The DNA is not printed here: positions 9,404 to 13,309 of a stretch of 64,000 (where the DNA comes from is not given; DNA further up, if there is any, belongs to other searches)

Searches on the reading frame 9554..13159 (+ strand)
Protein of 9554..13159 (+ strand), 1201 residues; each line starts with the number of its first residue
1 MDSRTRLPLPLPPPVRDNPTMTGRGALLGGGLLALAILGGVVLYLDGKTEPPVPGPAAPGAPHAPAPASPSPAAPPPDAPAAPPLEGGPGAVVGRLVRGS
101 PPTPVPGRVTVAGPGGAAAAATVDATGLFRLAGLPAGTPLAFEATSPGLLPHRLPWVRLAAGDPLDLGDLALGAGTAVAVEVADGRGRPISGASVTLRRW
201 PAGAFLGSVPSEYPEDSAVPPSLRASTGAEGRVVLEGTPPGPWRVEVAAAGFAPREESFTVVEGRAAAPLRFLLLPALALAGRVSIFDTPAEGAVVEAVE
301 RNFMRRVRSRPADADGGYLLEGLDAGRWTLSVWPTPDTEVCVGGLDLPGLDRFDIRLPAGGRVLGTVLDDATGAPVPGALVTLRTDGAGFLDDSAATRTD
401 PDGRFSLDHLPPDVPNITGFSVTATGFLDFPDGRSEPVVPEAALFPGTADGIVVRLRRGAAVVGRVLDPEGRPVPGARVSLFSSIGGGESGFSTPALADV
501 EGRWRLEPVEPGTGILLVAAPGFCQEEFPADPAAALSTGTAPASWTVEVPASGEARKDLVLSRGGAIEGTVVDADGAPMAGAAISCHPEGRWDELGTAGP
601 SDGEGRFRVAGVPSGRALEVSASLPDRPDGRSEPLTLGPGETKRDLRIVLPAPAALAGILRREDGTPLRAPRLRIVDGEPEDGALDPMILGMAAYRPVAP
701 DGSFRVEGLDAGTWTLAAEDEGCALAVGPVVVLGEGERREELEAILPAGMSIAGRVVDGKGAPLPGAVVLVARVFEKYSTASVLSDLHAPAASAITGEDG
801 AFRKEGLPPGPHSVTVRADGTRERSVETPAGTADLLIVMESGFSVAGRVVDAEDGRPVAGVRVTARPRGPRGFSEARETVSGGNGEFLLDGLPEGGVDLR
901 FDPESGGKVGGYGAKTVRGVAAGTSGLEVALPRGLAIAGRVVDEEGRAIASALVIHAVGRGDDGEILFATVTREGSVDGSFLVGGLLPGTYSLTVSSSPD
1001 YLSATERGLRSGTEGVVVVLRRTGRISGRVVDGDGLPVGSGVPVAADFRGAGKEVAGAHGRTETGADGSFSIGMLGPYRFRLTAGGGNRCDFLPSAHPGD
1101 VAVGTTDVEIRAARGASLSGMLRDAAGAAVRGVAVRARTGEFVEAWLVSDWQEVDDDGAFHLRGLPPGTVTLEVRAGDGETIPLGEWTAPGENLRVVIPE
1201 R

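Call 22: search_protein_families(library=pfam, proteins=[window:9554-13159:+], max_evalue=0.001)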
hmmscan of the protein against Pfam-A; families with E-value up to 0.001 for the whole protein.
window:9554-13159:+ (1201 aa): 12 families
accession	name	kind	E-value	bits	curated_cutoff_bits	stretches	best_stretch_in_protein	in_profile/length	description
PF13620.12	CarboxypepD_reg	-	3.5e-100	328.9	32.3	9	751-828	1-69/82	Carboxypeptidase regulatory-like domain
PF13715.12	CarbopepD_reg_2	-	1.3e-24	86.5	32.2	0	365-413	3-44/88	CarboxypepD_reg-like domain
PF02369.22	Big_1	-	2.2e-17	63.3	34.9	0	368-406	25-63/93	Bacterial Ig-like domain (group 1)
PF00775.27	Dioxygenase_C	-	3.8e-12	46.5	27.3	0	750-815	30-99/182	Dioxygenase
PF17802.7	SpaA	-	1.4e-07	32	23.1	0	368-412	8-51/91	Prealbumin-like fold domain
PF15976.11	CooC_C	-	1.5e-07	31.8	29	0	445-479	2-36/93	CS1-pili formation C-terminal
PF10670.15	DUF4198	-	2.4e-07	31.5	34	0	365-407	151-193/209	Domain of unknown function (DUF4198)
PF09430.16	EMC7_beta-sandw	-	6.9e-07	29.9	26.6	0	696-742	23-69/122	ER membrane protein complex subunit 7, beta-sandwich domain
PF24107.1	DUF7382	-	1.6e-06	28.3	27.4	0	370-406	28-63/65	Domain of unknown function (DUF7382)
PF20598.4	DUF6795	-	3.8e-06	27.6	27.4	0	365-409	3-45/103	Domain of unknown function (DUF6795)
PF25020.1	TTR_TEN1-4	-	3.6e-05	24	27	0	845-879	9-42/86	Teneurin TTR-like domain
PF24421.1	Ig_J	-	0.0001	22.8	29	0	306-334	56-84/104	Tip attachment protein J, Ig-like domain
